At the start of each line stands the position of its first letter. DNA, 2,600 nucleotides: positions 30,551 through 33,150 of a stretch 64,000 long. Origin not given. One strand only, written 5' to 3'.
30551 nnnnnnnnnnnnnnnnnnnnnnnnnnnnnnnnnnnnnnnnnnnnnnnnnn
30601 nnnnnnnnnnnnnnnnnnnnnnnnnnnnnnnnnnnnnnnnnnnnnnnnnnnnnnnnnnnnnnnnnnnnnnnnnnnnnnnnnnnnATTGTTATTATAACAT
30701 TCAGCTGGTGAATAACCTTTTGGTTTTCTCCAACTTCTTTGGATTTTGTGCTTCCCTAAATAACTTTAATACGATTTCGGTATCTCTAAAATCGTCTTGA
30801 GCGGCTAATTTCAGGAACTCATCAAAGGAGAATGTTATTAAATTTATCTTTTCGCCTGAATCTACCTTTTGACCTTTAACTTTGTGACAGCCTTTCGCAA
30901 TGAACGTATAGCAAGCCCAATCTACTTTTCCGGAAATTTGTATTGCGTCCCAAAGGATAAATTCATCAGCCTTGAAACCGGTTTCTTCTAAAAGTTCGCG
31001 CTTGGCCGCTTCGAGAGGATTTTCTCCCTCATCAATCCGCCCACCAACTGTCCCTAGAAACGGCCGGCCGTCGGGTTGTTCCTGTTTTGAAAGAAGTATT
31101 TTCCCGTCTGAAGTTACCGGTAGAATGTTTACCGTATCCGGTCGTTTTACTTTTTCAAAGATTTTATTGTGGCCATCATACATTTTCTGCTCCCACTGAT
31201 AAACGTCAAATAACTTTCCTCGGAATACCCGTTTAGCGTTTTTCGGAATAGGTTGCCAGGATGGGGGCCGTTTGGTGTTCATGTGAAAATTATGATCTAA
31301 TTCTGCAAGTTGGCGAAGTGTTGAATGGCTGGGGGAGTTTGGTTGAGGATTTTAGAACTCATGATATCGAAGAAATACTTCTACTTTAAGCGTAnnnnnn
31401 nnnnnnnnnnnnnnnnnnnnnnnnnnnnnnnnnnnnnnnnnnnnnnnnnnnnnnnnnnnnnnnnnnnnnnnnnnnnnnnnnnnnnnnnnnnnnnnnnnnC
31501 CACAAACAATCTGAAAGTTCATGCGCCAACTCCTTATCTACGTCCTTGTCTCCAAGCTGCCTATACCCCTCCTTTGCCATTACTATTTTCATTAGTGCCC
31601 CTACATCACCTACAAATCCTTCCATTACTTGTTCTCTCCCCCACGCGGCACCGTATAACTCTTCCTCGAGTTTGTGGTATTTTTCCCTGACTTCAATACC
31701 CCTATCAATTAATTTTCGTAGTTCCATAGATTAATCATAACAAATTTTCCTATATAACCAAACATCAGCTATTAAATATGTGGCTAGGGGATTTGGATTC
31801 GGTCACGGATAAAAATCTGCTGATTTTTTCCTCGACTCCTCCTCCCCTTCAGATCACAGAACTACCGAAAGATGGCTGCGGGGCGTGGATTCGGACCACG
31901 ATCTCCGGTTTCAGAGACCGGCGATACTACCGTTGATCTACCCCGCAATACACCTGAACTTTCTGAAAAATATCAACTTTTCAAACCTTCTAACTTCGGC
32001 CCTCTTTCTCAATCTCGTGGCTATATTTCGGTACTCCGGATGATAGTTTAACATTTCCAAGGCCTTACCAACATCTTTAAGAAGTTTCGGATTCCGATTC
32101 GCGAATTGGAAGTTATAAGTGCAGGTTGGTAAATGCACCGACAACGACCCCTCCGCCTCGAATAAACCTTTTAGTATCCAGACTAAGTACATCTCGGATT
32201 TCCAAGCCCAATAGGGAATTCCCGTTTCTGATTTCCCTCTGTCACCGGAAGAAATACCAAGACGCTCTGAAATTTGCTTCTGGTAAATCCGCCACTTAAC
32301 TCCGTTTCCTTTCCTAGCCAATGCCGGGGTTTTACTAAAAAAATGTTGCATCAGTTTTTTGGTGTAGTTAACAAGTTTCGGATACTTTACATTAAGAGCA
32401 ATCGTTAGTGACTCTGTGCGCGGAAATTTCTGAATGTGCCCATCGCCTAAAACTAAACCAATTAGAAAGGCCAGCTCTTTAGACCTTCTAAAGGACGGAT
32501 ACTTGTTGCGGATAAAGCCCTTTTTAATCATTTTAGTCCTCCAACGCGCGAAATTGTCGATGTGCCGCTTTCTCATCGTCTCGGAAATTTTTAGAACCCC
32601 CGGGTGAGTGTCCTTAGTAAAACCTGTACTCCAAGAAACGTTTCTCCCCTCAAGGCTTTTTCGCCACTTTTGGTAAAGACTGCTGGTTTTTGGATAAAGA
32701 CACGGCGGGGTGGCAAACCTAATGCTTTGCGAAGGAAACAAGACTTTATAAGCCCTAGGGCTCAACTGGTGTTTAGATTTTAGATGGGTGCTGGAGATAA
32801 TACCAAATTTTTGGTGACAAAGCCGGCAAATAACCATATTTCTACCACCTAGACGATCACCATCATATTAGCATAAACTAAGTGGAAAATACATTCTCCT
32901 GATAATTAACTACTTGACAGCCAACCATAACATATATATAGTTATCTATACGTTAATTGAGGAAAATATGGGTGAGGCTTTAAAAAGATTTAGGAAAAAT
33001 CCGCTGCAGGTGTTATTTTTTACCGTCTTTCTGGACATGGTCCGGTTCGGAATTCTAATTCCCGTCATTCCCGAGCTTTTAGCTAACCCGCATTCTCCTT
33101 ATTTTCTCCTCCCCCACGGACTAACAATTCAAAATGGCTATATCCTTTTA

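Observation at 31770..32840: Free-standing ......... homing endonuclease with C2H2-like zinc finger abutting tRNA-Gln, plus a degenerate duplicate of the tRNA 3' end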

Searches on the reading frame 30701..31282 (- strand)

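Call 48: search_protein_families(library=pfam, proteins=[window:30701-31282:-], max_evalue=0.001)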
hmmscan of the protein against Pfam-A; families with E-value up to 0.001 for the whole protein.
window:30701-31282:- (193 aa): 1 family
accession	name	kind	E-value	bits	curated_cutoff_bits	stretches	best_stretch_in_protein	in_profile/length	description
PF00293.34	NUDIX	-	8.6e-15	55.4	21.1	1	47-163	2-123/134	NUDIX domain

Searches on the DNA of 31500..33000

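Call 68: search_rna_families(source=window, start=31500, end=33000, threshold=evalue, max_evalue=1)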
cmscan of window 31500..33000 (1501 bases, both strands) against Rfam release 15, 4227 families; matches with E-value up to 1: 2.
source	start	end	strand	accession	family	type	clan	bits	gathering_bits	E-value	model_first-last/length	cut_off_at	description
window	31876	31947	-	RF00005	tRNA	Gene; tRNA;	CL00001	54.9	29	1e-10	1-71/71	no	tRNA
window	32458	32497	+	RF04306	HCV_SL8001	Cis-reg;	-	22.1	41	0.099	1-58/58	no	Hepatitis C virus stem-loop SL8001 RNA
